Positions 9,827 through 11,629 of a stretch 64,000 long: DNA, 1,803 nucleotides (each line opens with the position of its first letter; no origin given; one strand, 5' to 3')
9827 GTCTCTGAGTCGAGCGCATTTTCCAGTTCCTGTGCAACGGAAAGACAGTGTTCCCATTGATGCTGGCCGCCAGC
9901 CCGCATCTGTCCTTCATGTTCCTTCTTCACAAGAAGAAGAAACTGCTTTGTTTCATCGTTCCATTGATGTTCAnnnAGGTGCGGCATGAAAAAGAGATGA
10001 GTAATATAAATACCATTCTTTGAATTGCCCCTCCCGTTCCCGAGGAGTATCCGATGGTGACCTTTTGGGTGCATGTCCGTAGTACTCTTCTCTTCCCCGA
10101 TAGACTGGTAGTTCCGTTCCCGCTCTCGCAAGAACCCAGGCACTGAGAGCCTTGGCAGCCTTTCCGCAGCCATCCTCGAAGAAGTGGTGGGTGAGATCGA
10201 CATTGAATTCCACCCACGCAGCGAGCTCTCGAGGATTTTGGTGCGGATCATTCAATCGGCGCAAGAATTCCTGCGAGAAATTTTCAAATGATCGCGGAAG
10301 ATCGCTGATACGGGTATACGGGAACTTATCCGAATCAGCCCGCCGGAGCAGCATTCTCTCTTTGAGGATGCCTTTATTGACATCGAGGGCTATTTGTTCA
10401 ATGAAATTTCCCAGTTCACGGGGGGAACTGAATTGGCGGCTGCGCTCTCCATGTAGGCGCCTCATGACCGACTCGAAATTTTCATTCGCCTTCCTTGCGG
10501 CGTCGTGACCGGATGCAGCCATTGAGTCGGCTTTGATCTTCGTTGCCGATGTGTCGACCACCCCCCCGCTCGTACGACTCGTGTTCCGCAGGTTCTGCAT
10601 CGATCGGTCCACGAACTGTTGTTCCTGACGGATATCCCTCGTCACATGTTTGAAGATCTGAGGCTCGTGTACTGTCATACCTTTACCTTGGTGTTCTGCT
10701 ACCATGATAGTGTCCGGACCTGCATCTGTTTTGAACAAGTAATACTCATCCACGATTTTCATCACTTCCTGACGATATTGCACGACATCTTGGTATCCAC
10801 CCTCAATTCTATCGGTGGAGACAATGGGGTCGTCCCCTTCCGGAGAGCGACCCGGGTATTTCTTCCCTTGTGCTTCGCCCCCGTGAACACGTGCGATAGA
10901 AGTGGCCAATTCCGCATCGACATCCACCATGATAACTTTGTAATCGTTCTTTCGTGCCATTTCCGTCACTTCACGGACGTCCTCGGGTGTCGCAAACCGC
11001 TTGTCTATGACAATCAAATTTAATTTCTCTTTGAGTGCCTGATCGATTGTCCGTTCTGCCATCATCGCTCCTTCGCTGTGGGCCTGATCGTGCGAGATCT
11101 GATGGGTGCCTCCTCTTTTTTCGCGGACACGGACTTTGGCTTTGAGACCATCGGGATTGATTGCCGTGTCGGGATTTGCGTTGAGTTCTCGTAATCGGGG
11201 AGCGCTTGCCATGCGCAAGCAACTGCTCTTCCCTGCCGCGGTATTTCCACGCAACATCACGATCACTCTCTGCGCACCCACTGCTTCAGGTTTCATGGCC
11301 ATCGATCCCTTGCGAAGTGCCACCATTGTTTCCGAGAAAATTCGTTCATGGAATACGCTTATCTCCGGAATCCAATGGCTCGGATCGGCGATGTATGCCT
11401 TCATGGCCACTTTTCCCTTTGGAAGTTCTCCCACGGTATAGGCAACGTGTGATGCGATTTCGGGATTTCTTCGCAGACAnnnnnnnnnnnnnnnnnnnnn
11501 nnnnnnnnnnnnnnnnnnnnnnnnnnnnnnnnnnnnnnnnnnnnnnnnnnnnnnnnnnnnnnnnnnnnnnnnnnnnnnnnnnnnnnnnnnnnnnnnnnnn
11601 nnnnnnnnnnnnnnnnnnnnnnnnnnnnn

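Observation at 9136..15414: Three-gene coupled operon: small helical protein, 1700-aa zeta-kinase/Fic-like giant, SpoT-type HD hydrolase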

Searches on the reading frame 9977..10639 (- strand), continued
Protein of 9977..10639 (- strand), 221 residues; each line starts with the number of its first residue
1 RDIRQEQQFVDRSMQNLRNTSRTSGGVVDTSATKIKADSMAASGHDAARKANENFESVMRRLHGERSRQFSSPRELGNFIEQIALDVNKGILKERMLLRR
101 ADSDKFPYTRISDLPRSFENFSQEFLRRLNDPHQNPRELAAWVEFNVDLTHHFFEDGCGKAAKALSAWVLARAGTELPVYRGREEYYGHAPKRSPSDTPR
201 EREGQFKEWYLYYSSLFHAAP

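Call 91: search_protein_families(library=pfam, proteins=[P0070, P0148, P0164, P0053, P0071], max_evalue=0.01)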
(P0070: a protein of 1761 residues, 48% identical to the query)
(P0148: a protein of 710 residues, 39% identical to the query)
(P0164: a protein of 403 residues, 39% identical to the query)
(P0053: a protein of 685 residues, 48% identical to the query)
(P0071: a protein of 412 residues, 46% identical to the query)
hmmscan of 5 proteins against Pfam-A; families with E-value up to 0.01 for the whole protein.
P0070 (1761 aa): 4 families
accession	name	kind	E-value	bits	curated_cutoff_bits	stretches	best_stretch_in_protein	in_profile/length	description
PF00027.35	cNMP_binding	-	2.6e-17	63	27.5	1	862-928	19-84/89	Cyclic nucleotide-binding domain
PF06414.18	Zeta_toxin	-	5.3e-13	49.3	22.3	1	1135-1266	14-141/199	Zeta toxin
PF13671.12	AAA_33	-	1.8e-08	35.2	27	1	1139-1266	1-116/143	AAA domain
PF13328.12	HD_4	-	0.0015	18.7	27.2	0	1593-1675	11-83/156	HD domain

P0148 (710 aa): 7 families
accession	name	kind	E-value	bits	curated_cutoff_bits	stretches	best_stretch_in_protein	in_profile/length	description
PF01370.27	Epimerase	-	5.2e-19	69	20.9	1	404-612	1-232/240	NAD dependent epimerase/dehydratase family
PF13460.12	NAD_binding_10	-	9.6e-16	58.6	27.2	1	408-539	1-133/184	NAD(P)H-binding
PF01073.25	3Beta_HSD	-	2.6e-10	40.2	22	1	406-525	2-126/280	3-beta hydroxysteroid dehydrogenase/isomerase family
PF05368.20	NmrA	-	5.2e-10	39.8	27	1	401-517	2-109/298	NmrA-like family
PF16363.11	GDP_Man_Dehyd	-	3.2e-07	30.6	27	1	405-475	1-84/332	GDP-mannose 4,6 dehydratase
PF07993.18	NAD_binding_4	-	3.6e-06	26.8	20.1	1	406-439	1-37/258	Male sterility protein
PF04321.23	RmlD_sub_bind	-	9.6e-05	22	27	0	532-665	131-260/287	RmlD substrate binding domain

P0164 (403 aa): 3 families
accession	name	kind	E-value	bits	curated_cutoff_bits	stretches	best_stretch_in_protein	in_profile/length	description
PF02661.23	Fic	-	2.7e-06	28.6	24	1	285-361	20-93/93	Fic/DOC family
PF13328.12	HD_4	-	0.0013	18.9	27.2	1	20-106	6-82/156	HD domain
PF01966.28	HD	-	0.004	17.9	22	1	35-98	2-69/116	HD domain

P0053 (685 aa): 1 family
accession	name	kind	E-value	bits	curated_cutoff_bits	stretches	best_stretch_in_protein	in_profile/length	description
PF13328.12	HD_4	-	2.9e-05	24.3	27.2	1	37-179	1-142/156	HD domain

P0071 (412 aa): 3 families
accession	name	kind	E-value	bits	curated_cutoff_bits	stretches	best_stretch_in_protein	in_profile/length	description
PF13328.12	HD_4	-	3.9e-07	30.3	27.2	1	37-185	1-140/156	HD domain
PF01966.28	HD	-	1.4e-06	29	22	1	58-167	3-115/116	HD domain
PF02661.23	Fic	-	0.0051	18.1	24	0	290-374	16-93/93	Fic/DOC family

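Call 96: fold_search(model_id=the predicted structure, library=viral)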
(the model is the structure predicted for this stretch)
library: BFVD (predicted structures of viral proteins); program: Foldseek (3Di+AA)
matches with E <= 10: 37; with E <= 0.001: 0
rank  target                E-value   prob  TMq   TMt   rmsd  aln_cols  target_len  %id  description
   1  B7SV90                1.9e-02  1.00  0.50  0.50   6.5       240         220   13  FIC protein-like protein [Oryctes rhinoceros nudivirus]
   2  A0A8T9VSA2            2.0e-02  1.00  0.54  0.61   5.1       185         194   16  (no name in the UniProt tables at hand)
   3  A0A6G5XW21            9.8e-02  0.87  0.42  0.33   7.0       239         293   11  (no name in the UniProt tables at hand)
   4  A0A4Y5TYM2            4.8e-01  0.75  0.33  0.27   9.9       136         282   18  (no name in the UniProt tables at hand)
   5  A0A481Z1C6            1.5e+00  0.08  0.20  0.15  14.5       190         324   13  ADP-ribosylglycohydrolase [Mimivirus LCMiAC02]
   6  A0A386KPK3            2.2e+00  0.03  0.13  0.15  16.3       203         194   13  Uncharacterized protein [Microbacterium phage Burro]
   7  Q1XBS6                2.6e+00  0.04  0.17  0.17  15.6       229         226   10  V-Bcl-2-like protein [Bovine herpesvirus 4]
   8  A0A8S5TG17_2          2.6e+00  0.03  0.14  0.04  17.4       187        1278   10  Tail tape measure [Myoviridae sp. ctIty1]
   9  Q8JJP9                2.8e+00  0.04  0.18  0.15  18.3       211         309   10  Protein G49 [Suid gammaherpesvirus 3]
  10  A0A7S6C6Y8            2.8e+00  0.03  0.16  0.07  23.7       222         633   10  (no name in the UniProt tables at hand)
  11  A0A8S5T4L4            3.0e+00  0.02  0.16  0.15  19.0       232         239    9  Uncharacterized protein [Siphoviridae sp. ctn8e14]
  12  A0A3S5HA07            3.1e+00  0.05  0.23  0.18  16.5       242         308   12  BRRF1 [Vombatid gammaherpesvirus 1]
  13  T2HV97                4.1e+00  0.04  0.20  0.17  16.0       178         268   15  Nucleoprotein [Lisianthus necrotic ringspot virus]
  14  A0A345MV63            4.1e+00  0.03  0.16  0.09  16.9       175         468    7  (no name in the UniProt tables at hand)
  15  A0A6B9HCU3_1          4.5e+00  0.02  0.19  0.09  14.6       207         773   11  RNA-directed RNA polymerase [Plasmopara viticola lesion associated totivirus-like 5]
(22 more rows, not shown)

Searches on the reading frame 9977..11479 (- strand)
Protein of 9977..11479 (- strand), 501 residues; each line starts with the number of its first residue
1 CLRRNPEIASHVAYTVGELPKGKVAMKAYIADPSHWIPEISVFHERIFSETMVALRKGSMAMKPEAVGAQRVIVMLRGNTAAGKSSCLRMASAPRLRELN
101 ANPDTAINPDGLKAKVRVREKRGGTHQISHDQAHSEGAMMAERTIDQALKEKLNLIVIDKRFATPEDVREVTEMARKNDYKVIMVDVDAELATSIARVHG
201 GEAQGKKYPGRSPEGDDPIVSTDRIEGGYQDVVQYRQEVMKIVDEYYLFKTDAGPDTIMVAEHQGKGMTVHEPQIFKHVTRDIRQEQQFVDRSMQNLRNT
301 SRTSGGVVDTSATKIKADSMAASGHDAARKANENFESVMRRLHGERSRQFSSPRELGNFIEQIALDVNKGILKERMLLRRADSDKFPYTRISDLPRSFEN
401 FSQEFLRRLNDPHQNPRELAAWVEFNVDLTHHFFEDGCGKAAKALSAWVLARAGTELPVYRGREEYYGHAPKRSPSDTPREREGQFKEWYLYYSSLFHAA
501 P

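Call 13: find_homologous_proteins(query=window:9977-11479:-, max_evalue=0.001)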
Query window:9977-11479:- (501 aa): 30 proteins with E <= 0.001 among 8000 candidates.
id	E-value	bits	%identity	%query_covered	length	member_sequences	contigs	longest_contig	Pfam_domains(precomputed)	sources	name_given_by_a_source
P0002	1.4e-86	310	42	51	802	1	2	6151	PF06414.19,PF13671.13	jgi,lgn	-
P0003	1.7e-82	296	35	99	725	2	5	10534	PF06414.19,PF13671.13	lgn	-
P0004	2.0e-81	293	35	98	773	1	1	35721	PF06414.19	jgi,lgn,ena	-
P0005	3.4e-81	292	34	99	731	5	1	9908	PF06414.19,PF13671.13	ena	-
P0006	2.9e-80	289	33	99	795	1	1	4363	PF13671.13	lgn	-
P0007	4.4e-80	288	31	99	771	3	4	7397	PF06414.19,PF13671.13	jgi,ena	-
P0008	6.0e-79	284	34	98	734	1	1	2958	-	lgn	-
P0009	1.0e-77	280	33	98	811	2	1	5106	PF13671.13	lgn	-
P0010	1.1e-76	277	46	42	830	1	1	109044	-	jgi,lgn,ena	-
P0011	1.6e-76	276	34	99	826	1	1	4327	-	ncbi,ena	-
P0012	4.2e-75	272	48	41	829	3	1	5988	-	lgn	-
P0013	1.2e-71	260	33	99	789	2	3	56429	-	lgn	-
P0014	1.3e-71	260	41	51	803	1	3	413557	-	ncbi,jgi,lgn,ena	ncbi:MAG: hypothetical protein WCI57_03835 [Candidatus Berkelbacteria bacterium]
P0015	2.2e-71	259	32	98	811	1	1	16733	-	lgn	-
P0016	1.6e-70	257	43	43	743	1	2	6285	-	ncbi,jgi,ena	ncbi:MAG: hypothetical protein WCP03_03280 [Candidatus Saccharibacteria bacterium]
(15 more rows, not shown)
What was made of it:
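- Tried and rejected: Searching with the C-terminal 501 aa worked (call 13).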

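Call 19: find_encoding_contigs(protein=P0004, flank=6000, max_places=2)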
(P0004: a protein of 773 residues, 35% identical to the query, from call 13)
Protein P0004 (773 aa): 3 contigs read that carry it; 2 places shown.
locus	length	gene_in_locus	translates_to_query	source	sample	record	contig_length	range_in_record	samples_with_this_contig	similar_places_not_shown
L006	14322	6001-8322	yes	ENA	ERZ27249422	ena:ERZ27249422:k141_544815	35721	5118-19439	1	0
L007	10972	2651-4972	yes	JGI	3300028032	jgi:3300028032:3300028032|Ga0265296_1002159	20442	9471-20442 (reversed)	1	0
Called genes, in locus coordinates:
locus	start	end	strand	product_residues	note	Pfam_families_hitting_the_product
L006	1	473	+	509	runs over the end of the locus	PF21799:MurD-like_N, PF08245:Mur_ligase_M, PF02875:Mur_ligase_C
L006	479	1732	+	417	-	PF08245:Mur_ligase_M, PF02875:Mur_ligase_C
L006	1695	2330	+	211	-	PF03703:bPH_2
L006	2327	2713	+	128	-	PF04977:DivIC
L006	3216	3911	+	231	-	PF02353:CMAS (weak), PF13489:Methyltransf_23, PF03848:TehB (weak), PF05175:MTS (weak), PF13847:Methyltransf_31, PF08241:Methyltransf_11, PF08242:Methyltransf_12, PF13649:Methyltransf_25, +2 more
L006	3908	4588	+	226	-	PF00005:ABC_tran, PF13304:AAA_21 (faint)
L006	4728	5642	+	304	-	PF18075:FtsX_ECD, PF02687:FtsX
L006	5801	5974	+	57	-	-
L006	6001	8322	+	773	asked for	PF06414:Zeta_toxin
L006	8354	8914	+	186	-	PF13328:HD_4 (weak)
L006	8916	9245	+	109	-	-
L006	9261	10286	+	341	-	PF01073:3Beta_HSD, PF01370:Epimerase, PF02719:Polysacc_synt_2, PF04321:RmlD_sub_bind, PF07993:NAD_binding_4 (faint), PF13460:NAD_binding_10 (weak), PF16363:GDP_Man_Dehyd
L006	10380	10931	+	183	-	-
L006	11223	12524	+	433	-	-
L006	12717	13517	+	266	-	-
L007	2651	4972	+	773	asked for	PF06414:Zeta_toxin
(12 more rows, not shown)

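Call 20: find_encoding_contigs(protein=P0010, flank=6000, max_places=2)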
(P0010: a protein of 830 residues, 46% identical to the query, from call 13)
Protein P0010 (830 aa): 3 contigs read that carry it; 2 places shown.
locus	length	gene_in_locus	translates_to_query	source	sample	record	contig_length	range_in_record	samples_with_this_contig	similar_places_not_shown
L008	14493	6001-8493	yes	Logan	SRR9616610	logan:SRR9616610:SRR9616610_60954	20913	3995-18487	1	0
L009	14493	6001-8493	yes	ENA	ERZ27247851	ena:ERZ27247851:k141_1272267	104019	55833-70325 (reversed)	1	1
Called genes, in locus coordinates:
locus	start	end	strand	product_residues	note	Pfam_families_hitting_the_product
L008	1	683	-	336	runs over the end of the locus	-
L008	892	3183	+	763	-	PF13679:Methyltransf_32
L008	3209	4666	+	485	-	-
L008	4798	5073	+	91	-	PF00130:C1_1 (faint), PF12773:DZR (faint)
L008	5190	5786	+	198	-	PF13328:HD_4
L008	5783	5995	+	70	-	-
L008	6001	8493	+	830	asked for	-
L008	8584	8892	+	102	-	-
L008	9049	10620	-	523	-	PF02310:B12-binding, PF04055:Radical_SAM, PF13282:DUF4070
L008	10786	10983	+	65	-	-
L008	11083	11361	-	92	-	-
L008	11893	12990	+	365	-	PF26410:GH5_mannosidase (faint), PF00150:Cellulase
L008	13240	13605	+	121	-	-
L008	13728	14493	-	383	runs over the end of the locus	PF03065:Glyco_hydro_57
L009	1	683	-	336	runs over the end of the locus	-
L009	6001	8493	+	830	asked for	-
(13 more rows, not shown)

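Call 21: find_encoding_contigs(protein=P0013, flank=6000, max_places=2)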
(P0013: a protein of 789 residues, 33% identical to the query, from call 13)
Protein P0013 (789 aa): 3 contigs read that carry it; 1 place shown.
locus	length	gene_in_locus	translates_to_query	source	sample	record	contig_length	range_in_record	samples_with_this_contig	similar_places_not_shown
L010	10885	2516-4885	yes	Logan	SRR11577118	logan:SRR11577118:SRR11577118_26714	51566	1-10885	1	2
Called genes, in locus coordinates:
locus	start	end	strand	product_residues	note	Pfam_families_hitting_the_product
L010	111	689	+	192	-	-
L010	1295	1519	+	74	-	-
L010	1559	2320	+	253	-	-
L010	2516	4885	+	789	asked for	-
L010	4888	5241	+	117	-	-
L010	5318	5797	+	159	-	-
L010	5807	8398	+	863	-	PF26449:DUF8128, PF01935:DUF87 (weak), PF10412:TrwB_AAD_bind (faint)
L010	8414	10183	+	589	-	PF05496:RuvB_N (faint), PF13191:AAA_16 (weak), PF13177:DNA_pol3_delta2, PF00004:AAA, PF13401:AAA_22 (weak), PF20964:DnaX_C (faint)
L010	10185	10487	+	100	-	-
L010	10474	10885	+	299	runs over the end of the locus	-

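Call 22: find_encoding_contigs(protein=P0014, flank=6000, max_places=2)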
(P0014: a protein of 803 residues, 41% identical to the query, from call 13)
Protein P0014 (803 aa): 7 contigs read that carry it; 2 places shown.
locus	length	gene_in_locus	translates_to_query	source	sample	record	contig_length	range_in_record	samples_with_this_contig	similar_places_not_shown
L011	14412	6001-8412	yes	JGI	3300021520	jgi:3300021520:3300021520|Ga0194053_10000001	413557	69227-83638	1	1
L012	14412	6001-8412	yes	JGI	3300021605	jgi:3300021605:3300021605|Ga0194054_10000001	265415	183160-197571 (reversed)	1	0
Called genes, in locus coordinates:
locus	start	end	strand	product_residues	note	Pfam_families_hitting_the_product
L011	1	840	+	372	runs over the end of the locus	PF02540:NAD_synthase (weak), PF03054:tRNA_Me_trans, PF20259:tRNA_Me_trans_M, PF20258:tRNA_Me_trans_C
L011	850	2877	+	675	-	PF17191:RecG_wedge, PF01336:tRNA_anti-codon (weak), PF00270:DEAD, PF04851:ResIII, PF13604:AAA_30 (weak), PF00271:Helicase_C, PF19833:RecG_dom3_C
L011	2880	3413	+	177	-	PF00633:HHH (faint), PF12836:HHH_3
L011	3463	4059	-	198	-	-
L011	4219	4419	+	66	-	-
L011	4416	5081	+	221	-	-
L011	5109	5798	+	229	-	-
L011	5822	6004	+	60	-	-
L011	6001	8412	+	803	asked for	-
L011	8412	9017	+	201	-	PF13328:HD_4 (weak)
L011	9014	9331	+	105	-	-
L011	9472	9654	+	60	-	-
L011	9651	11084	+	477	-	-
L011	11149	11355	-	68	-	PF12844:HTH_19, PF13560:HTH_31, PF13443:HTH_26 (weak), PF01381:HTH_3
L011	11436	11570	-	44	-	-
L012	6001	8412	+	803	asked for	-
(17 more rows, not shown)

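Call 42: find_related_loci(query=A1, collection=genome_contigs, flank=6000)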
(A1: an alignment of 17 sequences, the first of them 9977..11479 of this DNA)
Query A1 (501 aa) in genome_contigs; peptide patterns used: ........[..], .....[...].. (x = any residue, [..] = any of these).
150 stretches matched a pattern; 50 encode a relative of the query (tblastn E <= 1e-3); 50 distinct loci.
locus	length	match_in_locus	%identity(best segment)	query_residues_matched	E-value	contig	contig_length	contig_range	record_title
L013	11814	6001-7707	33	1-500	5e-80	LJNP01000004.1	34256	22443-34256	MAG: Parcubacteria bacterium SG8_24 WOR_8-12_706, whole genome shotgun sequence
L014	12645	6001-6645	49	286-497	7e-63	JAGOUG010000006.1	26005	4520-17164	Candidatus Saccharibacteria bacterium isolate Gw_Eff_bin_463 Gw_Eff_3628_length_26005_cov_4.512443, whole genome shotgun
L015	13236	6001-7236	33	107-500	2e-62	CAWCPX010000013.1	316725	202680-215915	MAG: uncultured Actinomycetota bacterium isolate MFD04967.bin.2.99 genome assembly, contig: contig_7850, whole genome sh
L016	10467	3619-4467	41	214-497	1e-61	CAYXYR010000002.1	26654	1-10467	MAG TPA_asm: uncultured Candidatus Saccharibacteria bacterium isolate SRP135725_co3_632 genome assembly, contig: NODE_14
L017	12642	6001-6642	44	286-497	2e-56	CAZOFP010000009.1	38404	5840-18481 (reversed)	MAG TPA_asm: uncultured Candidatus Saccharibacteria bacterium isolate SRP128015_co3_419 genome assembly, contig: NODE_80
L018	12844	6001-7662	41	8-496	5e-56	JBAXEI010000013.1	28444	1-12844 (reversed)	MAG: Candidatus Berkelbacteria bacterium isolate ELA241 MAG241_13, whole genome shotgun sequence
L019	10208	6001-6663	43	288-497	1e-51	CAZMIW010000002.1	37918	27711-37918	MAG TPA_asm: uncultured Candidatus Saccharibacteria bacterium isolate SRP278969_co2_459 genome assembly, contig: NODE_72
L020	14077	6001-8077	43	30-497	8e-48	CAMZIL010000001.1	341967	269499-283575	MAG TPA_asm: uncultured Candidatus Saccharibacteria bacterium isolate SRR10912539_bin.35_metaWRAP_v1.3_MAG genome assemb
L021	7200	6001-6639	40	287-497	3e-46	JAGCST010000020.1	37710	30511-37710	Candidatus Saccharibacteria bacterium isolate RGIG10089 Yak_Rumen-1__c1108440, whole genome shotgun sequence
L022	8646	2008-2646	40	287-497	6e-46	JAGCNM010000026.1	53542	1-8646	Candidatus Saccharibacteria bacterium isolate RGIG9952 Yak_Reticulum-1__c603417, whole genome shotgun sequence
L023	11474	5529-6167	40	287-497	6e-46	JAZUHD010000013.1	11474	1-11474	MAG: Candidatus Nanosyncoccus sp. isolate T1900045278_TH20190048.MAGScoT_cleanbin_000027 SGB_5931_k141_1642001, whole ge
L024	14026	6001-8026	41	23-497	1e-45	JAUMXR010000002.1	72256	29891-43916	MAG: Candidatus Saccharibacteria bacterium isolate S16M_St_32 NODE_26_length_72256_cov_7.365050, whole genome shotgun se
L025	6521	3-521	48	334-497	2e-45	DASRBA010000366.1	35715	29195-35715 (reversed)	MAG TPA_asm: Myxococcaceae bacterium isolate SMAG_U11132 k141_4357465, whole genome shotgun sequence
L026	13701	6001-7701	32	8-497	5e-87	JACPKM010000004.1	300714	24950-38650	MAG: Candidatus Daviesbacteria bacterium isolate NC_groundwater_494_Ag_S-0.1um_37_28 S35_SO-1_scaffold_153288, whole gen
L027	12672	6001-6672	36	287-497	2e-31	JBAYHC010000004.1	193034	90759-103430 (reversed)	MAG: Patescibacteria group bacterium isolate SO_2016_GW1_140 scaffold00145_OW334_2016, whole genome shotgun sequence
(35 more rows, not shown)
